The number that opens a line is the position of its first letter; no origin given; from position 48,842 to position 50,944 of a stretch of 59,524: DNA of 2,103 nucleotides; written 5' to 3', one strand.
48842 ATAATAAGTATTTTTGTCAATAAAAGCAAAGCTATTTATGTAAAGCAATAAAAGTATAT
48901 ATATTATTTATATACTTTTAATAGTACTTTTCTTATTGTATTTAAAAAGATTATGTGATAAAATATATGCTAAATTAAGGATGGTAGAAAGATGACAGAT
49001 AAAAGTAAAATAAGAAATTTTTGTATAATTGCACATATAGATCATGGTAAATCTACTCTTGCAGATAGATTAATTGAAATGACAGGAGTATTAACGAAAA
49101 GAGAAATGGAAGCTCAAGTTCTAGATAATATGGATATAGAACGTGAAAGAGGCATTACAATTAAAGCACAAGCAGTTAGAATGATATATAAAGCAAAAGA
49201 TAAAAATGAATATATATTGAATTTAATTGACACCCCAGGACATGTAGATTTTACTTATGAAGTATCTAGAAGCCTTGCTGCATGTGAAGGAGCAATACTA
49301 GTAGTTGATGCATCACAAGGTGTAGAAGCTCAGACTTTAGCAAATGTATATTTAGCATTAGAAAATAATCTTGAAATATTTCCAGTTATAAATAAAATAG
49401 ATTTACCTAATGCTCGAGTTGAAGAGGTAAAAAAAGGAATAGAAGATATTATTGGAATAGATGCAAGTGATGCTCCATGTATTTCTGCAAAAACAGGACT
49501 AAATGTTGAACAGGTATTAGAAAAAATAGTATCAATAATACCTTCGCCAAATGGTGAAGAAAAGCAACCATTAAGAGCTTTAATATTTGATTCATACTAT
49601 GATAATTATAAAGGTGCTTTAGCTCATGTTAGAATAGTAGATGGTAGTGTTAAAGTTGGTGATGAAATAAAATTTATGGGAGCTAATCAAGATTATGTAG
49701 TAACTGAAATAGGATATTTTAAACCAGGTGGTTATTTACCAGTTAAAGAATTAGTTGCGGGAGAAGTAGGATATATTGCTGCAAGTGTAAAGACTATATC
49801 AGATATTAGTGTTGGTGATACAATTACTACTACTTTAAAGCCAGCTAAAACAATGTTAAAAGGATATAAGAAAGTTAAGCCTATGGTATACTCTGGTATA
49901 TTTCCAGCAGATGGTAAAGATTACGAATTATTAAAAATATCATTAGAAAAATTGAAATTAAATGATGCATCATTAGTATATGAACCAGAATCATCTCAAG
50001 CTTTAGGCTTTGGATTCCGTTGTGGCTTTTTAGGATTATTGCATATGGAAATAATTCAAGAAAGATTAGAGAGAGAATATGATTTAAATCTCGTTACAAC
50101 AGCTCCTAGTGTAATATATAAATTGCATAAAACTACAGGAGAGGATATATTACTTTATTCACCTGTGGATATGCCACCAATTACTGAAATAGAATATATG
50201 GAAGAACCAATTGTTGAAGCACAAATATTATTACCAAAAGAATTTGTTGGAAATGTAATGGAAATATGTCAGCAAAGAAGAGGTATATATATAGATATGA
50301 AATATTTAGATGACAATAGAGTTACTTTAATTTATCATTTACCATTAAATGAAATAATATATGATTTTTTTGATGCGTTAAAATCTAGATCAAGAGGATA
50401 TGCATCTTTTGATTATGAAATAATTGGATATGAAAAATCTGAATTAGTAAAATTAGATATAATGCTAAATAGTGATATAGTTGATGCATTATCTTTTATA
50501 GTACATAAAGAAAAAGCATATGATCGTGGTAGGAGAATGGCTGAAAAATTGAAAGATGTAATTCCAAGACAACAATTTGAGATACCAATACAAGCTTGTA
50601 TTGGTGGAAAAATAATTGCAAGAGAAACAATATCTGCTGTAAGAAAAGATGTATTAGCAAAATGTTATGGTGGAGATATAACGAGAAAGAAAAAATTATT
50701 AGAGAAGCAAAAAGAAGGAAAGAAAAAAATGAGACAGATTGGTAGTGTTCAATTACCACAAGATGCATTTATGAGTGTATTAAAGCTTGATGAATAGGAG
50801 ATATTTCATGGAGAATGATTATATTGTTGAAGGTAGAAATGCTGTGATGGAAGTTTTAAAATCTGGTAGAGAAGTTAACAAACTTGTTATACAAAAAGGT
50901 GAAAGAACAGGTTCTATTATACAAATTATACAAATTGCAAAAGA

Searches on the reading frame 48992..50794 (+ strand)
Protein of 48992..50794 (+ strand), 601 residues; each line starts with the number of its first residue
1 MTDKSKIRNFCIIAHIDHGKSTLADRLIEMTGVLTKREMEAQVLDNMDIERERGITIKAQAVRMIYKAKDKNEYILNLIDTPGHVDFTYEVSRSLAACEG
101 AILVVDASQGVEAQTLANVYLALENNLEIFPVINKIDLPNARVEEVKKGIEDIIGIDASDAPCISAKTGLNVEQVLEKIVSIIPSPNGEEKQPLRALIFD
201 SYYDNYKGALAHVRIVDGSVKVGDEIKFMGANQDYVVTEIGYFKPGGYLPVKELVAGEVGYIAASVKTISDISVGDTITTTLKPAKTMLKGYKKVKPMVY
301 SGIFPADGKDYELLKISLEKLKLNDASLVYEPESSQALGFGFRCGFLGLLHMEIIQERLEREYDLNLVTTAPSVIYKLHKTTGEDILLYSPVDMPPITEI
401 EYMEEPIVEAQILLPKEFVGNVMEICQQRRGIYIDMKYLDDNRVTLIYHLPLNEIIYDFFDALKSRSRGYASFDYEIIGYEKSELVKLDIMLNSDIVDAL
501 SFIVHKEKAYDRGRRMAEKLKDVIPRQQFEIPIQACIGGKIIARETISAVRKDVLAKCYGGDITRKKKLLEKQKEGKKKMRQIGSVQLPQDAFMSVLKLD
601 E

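Call 93: list_cluster_members(proteins=[window:48992-50794:+, window:42718-43704:+, window:40779-42098:+])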
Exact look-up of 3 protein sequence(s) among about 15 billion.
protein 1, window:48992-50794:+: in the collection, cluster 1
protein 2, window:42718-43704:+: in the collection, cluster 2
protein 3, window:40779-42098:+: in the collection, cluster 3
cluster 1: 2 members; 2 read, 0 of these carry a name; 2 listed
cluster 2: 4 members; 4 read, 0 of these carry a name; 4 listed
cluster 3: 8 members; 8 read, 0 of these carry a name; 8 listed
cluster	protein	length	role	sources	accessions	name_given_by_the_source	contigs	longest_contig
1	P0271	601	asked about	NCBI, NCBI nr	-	-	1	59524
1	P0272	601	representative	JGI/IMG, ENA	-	-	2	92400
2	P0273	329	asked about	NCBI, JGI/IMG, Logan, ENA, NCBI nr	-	-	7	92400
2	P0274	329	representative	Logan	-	-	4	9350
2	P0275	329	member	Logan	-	-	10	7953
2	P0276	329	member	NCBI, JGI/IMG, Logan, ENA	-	-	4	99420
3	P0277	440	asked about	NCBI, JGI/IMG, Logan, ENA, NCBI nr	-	-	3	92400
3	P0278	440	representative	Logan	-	-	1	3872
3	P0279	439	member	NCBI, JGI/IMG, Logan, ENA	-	-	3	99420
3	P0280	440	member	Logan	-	-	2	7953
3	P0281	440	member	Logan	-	-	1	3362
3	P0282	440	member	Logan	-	-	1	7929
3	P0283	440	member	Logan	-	-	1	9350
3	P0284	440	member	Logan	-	-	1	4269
